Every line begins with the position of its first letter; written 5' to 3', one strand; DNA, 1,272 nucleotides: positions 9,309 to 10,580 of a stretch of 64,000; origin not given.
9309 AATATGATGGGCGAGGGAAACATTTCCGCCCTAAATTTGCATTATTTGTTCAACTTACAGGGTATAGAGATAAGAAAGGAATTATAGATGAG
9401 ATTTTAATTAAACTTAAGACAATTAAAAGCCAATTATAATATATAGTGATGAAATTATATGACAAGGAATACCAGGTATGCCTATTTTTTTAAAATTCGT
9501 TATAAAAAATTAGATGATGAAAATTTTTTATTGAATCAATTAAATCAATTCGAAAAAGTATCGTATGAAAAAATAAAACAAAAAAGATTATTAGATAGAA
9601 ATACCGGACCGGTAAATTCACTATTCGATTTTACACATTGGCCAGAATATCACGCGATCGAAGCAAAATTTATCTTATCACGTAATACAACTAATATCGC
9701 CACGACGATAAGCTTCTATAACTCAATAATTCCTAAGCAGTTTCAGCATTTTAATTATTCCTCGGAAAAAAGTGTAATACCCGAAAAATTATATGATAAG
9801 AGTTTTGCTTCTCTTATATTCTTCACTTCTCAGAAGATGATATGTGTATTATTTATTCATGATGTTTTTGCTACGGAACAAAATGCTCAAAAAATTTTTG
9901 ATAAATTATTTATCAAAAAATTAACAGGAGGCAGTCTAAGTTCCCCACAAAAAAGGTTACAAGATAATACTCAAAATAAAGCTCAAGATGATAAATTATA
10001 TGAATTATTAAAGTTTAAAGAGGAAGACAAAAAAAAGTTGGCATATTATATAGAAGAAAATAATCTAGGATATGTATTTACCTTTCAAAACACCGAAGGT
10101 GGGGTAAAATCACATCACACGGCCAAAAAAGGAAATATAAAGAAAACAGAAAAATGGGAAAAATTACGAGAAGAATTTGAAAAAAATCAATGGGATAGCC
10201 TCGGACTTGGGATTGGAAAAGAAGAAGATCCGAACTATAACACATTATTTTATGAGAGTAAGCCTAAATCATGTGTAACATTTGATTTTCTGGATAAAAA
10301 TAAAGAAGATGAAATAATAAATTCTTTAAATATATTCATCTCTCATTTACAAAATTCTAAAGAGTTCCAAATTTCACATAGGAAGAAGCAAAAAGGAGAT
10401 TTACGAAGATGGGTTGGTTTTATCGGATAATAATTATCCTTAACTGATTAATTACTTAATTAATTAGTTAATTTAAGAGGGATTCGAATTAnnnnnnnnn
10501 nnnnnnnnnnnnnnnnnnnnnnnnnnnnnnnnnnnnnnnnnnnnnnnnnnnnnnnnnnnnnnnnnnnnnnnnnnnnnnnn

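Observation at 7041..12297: Uncharacterised operon: Orc1/Cdc6-like AAA+-wHTH, an unknown 323-aa protein and a 601-aa coiled-coil/PD-(D/E)xK protein, with a divergent wHTH gene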

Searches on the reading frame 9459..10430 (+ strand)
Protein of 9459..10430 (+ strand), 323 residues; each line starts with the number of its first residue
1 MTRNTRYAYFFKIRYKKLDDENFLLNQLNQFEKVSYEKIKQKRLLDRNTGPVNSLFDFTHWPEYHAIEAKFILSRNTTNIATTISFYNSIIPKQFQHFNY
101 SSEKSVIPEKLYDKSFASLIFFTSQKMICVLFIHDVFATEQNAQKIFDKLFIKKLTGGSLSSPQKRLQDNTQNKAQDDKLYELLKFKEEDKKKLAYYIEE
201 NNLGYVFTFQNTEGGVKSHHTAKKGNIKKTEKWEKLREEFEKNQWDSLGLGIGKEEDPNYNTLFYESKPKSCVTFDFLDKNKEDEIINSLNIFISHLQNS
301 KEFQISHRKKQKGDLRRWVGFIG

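Call 3: search_protein_families(library=pfam, proteins=[window:9459-10430:+], max_evalue=1)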
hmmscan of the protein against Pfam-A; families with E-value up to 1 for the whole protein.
window:9459-10430:+ (323 aa): 2 families
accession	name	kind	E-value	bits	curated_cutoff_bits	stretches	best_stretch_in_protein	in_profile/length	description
PF21310.3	OCRL-like_ASH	-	0.0049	17.4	27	1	30-72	7-49/109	Inositol polyphosphate 5-phosphatase OCRL-like, ASH domain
PF18918.5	DUF5669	-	0.034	14.1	25.9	0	198-231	8-41/76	Family of unknown function (DUF5669)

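Call 4: search_protein_families(library=padloc, proteins=[window:9459-10430:+], max_evalue=1)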
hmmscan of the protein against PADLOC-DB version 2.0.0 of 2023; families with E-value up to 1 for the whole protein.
window:9459-10430:+ (323 aa): 0 families

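Call 5: search_protein_families(library=ncbifam, proteins=[window:9459-10430:+], max_evalue=1)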
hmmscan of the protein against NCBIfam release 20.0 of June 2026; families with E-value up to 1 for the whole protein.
window:9459-10430:+ (323 aa): 1 family
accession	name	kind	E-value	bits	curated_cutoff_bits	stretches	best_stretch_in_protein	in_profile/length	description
TIGR02647.1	DNA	hypoth_equivalog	0.018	14.7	44.6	1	197-225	7-35/77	TIGR02647 family protein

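Call 11: find_homologous_proteins(query=window:9459-10430:+)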
Query window:9459-10430:+ (323 aa): 1 proteins with E <= 0.001 among 984 candidates.
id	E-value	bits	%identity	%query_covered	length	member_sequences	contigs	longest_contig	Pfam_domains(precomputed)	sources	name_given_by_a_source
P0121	2.7e-195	666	100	93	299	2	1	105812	-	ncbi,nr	ncbi:MAG TPA: hypothetical protein VMV49_12825 [Candidatus Deferrimicrobium sp.]|nr:hypothetical pro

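Call 35: search_solved_structures(query=window:9459-10430:+, max_evalue=10)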
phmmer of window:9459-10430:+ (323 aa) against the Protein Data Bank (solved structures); distinct sequences matched with E-value up to 10: 0.

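Call 36: search_protein_families(library=phrogs, proteins=[window:9459-10430:+], max_evalue=0.1)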
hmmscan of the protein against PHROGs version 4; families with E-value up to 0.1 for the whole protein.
window:9459-10430:+ (323 aa): 0 families

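Call 43: search_protein_representatives(protein=window:9459-10430:+)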
Query: 323 residues. Proteins with E-value up to 0.001 (for the whole library): 3; up to 1e-10: 3; up to 1e-30: 1. The best 3 are listed.
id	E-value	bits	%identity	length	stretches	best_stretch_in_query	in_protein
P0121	8.6e-196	666.0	100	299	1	25-323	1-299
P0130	5.1e-21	91.9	56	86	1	238-316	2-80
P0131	7.5e-13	65.1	46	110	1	226-310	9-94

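Call 45: find_related_loci(query=A3, collection=metagenome_contigs, flank=10000)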
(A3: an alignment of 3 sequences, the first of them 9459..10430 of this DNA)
Query A3 (323 aa) in metagenome_contigs; peptide patterns used: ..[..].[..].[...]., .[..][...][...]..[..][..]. (x = any residue, [..] = any of these).
144 stretches matched a pattern; 1 encode a relative of the query (tblastn E <= 1e-3); 1 distinct loci.
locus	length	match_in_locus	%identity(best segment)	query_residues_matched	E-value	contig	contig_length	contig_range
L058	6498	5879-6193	42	226-319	3e-18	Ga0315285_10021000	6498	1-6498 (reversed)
